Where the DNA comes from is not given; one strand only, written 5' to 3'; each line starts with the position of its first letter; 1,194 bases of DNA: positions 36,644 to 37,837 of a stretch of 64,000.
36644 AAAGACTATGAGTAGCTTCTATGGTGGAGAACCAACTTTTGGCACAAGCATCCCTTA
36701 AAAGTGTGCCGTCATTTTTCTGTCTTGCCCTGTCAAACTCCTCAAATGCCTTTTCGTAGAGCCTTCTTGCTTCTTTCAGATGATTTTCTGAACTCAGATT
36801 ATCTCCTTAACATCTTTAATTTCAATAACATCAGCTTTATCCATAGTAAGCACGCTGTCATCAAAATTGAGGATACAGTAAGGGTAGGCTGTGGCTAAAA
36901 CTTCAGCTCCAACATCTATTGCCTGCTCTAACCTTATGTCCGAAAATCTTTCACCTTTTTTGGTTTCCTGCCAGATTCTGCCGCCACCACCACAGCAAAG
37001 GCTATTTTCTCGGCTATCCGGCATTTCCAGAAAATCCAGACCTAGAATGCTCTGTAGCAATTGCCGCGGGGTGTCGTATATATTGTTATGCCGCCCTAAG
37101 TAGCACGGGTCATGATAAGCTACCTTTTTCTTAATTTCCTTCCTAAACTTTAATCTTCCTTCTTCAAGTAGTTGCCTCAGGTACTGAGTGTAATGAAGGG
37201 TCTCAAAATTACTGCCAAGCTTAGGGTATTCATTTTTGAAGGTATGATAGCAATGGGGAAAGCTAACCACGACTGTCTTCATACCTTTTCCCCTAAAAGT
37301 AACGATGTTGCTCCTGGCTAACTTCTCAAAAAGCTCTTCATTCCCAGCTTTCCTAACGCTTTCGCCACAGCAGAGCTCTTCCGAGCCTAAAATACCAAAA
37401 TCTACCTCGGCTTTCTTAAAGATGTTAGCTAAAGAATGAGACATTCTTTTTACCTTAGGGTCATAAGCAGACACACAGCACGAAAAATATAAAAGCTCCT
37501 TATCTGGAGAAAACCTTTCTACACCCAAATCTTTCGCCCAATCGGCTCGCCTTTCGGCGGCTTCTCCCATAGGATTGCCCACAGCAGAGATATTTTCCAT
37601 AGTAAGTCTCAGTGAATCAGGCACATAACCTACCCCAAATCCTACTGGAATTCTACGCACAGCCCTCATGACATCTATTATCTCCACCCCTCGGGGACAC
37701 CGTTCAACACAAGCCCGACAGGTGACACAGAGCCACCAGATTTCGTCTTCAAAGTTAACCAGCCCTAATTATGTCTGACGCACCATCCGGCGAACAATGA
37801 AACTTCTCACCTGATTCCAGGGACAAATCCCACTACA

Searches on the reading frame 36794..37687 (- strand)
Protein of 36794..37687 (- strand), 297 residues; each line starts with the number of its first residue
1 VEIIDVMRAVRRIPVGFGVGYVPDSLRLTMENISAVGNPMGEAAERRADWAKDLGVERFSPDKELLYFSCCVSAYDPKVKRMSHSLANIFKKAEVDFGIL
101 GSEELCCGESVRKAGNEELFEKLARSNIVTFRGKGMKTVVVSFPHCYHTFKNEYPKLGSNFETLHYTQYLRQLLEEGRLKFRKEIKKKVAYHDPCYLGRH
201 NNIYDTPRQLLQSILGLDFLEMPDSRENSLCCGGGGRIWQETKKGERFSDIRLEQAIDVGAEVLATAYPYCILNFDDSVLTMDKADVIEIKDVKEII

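Call 30: find_encoding_contigs(protein=window:36794-37687:-, flank=4000, max_places=8)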
Protein window:36794-37687:- (297 aa): no gene with exactly this product is on record in the collection.
